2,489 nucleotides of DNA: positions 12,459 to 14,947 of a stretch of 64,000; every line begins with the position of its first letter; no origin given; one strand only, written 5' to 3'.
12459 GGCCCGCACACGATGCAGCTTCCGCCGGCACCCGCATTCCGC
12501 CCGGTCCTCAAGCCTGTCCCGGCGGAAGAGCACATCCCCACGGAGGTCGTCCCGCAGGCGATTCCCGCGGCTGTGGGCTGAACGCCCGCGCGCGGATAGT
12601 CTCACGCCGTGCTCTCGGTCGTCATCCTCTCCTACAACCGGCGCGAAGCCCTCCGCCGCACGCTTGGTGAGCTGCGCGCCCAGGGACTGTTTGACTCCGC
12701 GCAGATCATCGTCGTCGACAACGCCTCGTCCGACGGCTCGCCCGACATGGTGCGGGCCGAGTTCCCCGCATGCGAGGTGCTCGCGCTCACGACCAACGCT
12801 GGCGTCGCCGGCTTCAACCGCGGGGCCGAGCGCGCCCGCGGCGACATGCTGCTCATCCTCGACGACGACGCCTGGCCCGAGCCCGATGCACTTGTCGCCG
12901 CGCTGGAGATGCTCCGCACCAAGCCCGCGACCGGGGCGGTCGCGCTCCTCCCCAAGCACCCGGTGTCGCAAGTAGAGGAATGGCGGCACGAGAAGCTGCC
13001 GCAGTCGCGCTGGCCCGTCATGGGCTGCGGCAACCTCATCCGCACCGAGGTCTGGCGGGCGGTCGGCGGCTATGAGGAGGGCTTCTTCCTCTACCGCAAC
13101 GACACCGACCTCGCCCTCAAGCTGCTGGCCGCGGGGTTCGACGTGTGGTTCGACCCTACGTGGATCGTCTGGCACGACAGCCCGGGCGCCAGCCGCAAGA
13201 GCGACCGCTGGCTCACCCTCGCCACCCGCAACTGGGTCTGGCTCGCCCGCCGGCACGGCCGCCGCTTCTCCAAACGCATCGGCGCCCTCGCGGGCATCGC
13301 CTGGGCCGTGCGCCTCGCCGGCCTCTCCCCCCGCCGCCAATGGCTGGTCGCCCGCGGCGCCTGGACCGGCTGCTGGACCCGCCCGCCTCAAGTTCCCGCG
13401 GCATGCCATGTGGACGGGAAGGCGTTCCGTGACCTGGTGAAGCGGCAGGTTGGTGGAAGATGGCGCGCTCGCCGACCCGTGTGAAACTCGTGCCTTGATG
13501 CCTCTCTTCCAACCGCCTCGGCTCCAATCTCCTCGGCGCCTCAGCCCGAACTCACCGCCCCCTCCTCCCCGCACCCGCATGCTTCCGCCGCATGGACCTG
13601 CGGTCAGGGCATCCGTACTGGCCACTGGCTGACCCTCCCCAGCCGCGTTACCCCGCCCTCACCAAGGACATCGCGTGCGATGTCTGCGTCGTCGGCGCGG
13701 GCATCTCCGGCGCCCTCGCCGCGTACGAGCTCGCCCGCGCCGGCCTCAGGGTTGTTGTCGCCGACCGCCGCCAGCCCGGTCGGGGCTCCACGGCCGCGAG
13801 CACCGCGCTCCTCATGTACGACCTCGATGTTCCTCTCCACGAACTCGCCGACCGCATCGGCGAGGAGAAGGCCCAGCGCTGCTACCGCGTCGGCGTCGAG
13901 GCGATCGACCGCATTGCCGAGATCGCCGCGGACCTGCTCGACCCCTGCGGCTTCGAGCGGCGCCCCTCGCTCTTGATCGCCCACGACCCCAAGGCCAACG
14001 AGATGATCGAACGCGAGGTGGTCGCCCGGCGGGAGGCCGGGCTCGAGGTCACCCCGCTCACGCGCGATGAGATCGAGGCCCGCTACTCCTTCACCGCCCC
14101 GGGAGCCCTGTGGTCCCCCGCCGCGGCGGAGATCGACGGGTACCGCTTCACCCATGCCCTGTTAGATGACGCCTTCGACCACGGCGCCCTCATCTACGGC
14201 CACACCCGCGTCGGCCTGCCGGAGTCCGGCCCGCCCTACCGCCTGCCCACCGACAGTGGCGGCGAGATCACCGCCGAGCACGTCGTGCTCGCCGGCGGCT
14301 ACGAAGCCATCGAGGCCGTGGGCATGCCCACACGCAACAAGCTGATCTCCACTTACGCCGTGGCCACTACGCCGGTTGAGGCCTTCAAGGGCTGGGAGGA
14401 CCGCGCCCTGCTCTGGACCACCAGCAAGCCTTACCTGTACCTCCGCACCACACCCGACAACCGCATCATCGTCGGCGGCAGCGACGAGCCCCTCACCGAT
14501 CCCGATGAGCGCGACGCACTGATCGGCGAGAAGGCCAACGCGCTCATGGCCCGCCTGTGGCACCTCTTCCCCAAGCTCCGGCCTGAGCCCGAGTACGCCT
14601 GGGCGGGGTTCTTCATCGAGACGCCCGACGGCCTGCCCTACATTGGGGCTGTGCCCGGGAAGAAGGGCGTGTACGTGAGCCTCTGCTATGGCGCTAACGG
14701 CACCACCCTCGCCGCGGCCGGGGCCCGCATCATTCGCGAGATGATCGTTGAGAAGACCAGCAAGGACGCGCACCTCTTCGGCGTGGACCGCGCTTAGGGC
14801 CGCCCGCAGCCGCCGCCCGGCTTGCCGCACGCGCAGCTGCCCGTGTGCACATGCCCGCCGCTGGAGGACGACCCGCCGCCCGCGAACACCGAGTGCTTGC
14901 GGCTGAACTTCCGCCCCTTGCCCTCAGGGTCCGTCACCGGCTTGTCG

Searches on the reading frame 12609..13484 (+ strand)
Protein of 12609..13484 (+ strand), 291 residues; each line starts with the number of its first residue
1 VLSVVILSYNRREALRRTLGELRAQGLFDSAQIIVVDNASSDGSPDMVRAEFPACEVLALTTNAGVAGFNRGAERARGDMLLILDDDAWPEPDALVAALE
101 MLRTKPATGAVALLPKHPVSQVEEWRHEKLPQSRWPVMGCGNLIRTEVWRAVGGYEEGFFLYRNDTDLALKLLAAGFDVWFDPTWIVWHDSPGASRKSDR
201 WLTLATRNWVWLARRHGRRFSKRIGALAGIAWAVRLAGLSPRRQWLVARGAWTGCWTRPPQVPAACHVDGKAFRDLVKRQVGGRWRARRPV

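Call 44: search_protein_families(library=pfam, proteins=[window:12609-13484:+], max_evalue=0.001)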
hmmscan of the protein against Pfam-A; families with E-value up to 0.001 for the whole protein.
window:12609-13484:+ (291 aa): 3 families
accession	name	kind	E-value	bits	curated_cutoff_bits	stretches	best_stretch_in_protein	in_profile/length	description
PF00535.33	Glycos_transf_2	-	5.4e-23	82.2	23.3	1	3-135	1-132/168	Glycosyl transferase family 2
PF13641.12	Glyco_tranf_2_3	-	9.7e-15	55.6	27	1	2-198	3-220/230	Glycosyltransferase like family 2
PF10111.15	Glyco_tranf_2_2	-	4.2e-05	23.6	27.3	0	3-105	1-109/276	Glycosyltransferase like family 2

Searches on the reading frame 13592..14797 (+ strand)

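Call 44: search_protein_families(library=pfam, proteins=[window:13592-14797:+], max_evalue=0.001)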
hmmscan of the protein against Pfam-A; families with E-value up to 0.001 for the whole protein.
window:13592-14797:+ (401 aa): 9 families
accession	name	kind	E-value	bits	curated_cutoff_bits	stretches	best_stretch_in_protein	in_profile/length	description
PF01266.30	DAO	-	1.1e-60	206.5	27.9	1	30-383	1-352/353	FAD dependent oxidoreductase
PF00890.30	FAD_binding_2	-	3e-08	33.7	20.4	1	30-74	1-45/414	FAD binding domain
PF13450.12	NAD_binding_8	-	3.3e-07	30.9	21.9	1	33-61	1-29/68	NAD(P)-binding Rossmann-like domain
PF12831.13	FAD_oxidored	-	8.7e-07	29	27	1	30-153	1-105/416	FAD dependent oxidoreductase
PF01494.25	FAD_binding_3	-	9.1e-06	25.6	22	1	29-61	2-34/349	FAD binding domain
PF01946.23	Thi4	-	3.1e-05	23.8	26.2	1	25-89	14-80/235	Thi4 family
PF07992.20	Pyr_redox_2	-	0.0001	22.3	26.1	0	30-83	2-57/291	Pyridine nucleotide-disulphide oxidoreductase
PF13738.12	Pyr_redox_3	-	0.00043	20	30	0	30-71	166-207/305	Pyridine nucleotide-disulphide oxidoreductase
PF13454.12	NAD_binding_9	-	0.00054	20.4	21.8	0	33-74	2-47/155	FAD-NAD(P)-binding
